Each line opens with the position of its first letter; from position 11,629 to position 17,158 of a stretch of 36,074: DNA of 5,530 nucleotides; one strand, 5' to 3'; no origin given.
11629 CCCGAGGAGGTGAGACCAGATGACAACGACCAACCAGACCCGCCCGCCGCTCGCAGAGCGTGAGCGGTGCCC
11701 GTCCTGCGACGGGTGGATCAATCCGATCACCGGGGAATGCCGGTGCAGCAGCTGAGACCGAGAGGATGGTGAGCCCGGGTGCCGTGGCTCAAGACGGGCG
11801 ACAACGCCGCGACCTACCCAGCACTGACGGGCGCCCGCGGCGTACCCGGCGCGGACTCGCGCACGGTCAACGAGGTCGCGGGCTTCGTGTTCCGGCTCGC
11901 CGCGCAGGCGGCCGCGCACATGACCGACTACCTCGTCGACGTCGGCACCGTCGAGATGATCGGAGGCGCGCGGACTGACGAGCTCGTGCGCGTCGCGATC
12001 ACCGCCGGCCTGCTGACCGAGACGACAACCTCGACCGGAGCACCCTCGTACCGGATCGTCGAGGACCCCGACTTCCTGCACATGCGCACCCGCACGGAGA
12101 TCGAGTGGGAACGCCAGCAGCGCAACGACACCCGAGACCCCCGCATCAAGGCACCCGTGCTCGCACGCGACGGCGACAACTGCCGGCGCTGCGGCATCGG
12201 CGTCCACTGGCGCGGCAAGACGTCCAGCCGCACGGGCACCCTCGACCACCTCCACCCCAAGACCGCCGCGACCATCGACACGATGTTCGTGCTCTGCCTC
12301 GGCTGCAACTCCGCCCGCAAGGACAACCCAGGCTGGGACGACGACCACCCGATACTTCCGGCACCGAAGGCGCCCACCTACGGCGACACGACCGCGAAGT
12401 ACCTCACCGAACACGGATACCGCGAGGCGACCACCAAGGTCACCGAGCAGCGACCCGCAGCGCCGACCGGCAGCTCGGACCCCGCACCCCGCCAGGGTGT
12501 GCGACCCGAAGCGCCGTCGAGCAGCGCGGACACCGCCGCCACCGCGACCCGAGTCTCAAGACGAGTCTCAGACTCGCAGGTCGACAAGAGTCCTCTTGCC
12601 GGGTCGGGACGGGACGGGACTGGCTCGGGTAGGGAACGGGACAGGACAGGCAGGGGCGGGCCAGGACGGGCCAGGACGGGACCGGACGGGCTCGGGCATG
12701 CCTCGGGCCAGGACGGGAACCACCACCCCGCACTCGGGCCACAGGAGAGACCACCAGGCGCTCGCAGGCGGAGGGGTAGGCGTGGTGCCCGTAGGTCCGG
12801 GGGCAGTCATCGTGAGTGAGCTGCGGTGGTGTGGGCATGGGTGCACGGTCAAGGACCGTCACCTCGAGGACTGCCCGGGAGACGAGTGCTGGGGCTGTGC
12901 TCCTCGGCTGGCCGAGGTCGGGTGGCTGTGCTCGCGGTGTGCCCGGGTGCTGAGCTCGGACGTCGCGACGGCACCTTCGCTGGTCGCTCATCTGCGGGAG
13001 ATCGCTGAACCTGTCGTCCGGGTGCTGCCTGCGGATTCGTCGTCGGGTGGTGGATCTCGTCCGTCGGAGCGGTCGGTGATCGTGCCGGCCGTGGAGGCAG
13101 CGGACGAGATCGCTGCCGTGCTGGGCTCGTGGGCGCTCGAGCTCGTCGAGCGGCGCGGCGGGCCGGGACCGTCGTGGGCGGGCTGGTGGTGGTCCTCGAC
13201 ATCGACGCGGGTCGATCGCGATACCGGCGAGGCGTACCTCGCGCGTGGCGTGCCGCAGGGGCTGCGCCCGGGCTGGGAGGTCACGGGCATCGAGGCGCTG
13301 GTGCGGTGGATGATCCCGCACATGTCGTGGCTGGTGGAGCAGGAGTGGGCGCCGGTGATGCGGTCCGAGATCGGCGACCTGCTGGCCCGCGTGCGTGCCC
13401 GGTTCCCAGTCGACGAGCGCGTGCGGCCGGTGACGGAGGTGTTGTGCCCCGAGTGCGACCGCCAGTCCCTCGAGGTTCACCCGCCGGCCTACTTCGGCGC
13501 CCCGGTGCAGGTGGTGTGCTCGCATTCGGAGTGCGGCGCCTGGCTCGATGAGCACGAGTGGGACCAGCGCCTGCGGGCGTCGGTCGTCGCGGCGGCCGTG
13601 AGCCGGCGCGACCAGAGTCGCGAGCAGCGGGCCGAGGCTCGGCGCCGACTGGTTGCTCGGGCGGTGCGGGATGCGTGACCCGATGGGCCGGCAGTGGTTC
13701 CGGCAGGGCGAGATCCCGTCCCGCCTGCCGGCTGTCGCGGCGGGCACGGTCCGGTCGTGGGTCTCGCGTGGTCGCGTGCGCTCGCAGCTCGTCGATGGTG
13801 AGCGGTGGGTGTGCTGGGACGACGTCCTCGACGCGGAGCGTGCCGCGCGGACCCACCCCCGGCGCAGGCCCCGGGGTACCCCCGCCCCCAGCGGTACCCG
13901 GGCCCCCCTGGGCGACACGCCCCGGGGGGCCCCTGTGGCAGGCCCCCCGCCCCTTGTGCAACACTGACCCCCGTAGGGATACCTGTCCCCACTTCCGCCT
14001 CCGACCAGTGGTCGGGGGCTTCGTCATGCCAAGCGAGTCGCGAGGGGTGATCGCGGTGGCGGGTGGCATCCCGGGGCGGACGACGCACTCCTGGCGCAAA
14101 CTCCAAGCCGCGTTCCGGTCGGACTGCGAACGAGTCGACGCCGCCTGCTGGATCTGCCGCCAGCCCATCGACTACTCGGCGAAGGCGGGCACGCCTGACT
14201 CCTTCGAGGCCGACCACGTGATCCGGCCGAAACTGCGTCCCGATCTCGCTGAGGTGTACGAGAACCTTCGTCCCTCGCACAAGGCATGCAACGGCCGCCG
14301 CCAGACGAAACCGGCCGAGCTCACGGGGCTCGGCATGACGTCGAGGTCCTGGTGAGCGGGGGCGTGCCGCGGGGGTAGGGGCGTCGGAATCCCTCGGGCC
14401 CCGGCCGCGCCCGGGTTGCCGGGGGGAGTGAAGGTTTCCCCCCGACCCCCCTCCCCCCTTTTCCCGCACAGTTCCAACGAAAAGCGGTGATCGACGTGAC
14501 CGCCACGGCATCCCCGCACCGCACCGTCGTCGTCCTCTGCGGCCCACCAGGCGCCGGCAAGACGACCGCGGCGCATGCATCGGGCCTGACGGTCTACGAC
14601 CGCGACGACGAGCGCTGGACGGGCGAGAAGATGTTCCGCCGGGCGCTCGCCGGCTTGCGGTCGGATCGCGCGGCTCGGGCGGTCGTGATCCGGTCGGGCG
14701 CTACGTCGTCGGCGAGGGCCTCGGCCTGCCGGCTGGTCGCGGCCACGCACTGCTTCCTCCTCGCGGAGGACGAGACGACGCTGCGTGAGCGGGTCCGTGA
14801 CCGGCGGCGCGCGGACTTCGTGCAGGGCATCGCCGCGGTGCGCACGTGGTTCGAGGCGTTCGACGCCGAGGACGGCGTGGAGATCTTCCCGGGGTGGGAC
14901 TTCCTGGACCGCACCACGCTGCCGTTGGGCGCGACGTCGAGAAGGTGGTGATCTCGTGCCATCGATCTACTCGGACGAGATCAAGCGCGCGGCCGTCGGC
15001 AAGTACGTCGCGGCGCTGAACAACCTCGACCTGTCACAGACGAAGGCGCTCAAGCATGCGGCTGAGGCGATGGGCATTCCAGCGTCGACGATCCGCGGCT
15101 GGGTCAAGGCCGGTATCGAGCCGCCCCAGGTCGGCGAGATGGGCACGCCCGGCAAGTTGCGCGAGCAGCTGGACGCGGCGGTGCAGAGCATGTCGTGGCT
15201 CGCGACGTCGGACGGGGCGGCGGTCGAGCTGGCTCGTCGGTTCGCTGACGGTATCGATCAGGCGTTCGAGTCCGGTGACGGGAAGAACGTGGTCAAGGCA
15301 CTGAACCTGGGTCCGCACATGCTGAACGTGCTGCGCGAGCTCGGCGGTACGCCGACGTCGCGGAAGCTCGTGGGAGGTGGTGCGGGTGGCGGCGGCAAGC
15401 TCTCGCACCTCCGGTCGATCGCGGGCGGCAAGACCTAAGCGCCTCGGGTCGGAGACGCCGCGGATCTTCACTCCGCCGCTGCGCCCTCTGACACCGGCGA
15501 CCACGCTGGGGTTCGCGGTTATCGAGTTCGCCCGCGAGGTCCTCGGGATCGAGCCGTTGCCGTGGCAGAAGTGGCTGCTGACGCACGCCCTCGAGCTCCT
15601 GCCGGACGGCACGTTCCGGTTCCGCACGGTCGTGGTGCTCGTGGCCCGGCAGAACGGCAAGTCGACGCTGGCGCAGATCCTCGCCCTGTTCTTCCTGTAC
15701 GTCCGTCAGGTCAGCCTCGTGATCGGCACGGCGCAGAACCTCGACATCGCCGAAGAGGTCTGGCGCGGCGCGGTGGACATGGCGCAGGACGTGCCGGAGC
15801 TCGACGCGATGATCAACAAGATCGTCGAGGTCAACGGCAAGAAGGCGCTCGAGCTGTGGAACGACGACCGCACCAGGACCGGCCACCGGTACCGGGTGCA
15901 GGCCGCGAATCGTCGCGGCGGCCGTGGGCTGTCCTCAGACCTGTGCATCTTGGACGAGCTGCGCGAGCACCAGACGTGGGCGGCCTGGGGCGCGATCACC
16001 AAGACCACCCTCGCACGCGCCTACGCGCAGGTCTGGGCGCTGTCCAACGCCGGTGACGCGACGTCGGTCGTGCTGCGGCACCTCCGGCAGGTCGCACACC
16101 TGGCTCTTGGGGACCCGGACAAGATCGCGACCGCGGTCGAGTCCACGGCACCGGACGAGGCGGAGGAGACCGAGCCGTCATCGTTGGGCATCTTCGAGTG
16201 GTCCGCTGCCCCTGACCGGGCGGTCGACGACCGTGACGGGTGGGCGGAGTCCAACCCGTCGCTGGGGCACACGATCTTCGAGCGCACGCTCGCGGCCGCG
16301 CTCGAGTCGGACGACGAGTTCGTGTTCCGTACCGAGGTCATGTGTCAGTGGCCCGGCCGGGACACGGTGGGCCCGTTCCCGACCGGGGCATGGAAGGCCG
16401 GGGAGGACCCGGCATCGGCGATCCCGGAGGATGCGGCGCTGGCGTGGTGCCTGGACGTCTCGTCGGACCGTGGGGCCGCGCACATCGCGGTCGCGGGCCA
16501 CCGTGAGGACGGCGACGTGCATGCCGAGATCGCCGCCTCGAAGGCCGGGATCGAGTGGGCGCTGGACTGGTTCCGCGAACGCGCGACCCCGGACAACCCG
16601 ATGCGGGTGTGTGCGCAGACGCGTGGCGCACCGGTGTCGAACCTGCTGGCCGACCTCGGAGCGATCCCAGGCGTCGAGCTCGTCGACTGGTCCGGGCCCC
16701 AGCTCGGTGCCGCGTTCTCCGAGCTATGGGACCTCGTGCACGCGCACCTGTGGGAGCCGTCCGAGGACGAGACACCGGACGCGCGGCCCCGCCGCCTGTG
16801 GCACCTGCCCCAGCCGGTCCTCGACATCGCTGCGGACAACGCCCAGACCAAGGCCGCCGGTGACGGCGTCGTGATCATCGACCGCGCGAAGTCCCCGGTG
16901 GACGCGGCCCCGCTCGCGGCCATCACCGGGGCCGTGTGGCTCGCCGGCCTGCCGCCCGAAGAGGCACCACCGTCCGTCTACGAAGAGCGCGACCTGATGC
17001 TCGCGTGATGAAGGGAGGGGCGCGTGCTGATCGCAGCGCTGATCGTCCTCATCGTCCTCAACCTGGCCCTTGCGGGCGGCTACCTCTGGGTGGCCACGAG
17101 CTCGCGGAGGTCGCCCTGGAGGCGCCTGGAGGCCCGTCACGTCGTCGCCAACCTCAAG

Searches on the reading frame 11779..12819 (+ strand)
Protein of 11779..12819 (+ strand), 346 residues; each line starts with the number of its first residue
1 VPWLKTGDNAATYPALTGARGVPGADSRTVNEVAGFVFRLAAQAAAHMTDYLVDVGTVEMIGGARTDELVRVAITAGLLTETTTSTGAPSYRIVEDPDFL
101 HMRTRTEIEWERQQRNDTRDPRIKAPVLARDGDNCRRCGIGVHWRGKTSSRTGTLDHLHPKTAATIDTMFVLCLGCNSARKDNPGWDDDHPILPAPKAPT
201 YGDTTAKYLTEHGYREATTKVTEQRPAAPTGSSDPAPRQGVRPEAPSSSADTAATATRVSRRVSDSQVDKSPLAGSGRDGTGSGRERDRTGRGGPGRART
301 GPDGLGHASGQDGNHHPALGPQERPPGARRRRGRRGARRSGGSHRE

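Call 57: search_protein_families(library=phrogs, proteins=[window:11779-12819:+], max_evalue=0.00001)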
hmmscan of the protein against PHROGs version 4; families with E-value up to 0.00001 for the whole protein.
window:11779-12819:+ (346 aa): 4 families
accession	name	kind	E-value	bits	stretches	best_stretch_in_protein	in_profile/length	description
phrog_26098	-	unknown function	3.6e-67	228.7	1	1-262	1-264/463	-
phrog_15463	-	DNA, RNA and nucleotide metabolism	2.9e-65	222.1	1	1-288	1-283/435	HNH endonuclease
phrog_16726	-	DNA, RNA and nucleotide metabolism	6e-13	50.2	1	119-285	80-242/308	HNH endonuclease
phrog_1271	-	DNA, RNA and nucleotide metabolism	5.1e-06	27.1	1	116-190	249-325/361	HNH endonuclease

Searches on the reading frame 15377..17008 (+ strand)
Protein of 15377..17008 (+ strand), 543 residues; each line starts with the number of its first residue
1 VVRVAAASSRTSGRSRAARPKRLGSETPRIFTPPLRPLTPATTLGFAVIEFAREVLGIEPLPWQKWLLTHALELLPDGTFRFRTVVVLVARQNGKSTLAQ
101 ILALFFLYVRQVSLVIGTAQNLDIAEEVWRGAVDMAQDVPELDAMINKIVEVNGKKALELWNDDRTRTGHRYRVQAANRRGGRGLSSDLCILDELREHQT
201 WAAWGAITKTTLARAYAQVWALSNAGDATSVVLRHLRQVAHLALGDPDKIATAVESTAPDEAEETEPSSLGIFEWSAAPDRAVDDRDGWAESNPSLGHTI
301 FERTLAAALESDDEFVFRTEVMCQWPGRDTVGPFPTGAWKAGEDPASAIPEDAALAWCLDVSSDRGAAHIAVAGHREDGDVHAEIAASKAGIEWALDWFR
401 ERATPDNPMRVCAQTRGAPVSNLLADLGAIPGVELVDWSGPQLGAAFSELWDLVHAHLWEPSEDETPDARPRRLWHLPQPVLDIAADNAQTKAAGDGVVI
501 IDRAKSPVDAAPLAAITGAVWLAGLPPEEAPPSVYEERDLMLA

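Call 57: search_protein_families(library=phrogs, proteins=[window:15377-17008:+], max_evalue=0.00001)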
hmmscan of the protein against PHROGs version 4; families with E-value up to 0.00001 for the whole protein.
window:15377-17008:+ (543 aa): 3 families
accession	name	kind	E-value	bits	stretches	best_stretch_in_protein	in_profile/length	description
phrog_9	-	head and packaging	1.3e-79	270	1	16-536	53-677/812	terminase large subunit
phrog_2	-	head and packaging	1.6e-10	41.4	1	58-421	261-539/807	terminase large subunit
phrog_4914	-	head and packaging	1.1e-07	32.7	1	58-142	79-167/213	terminase large subunit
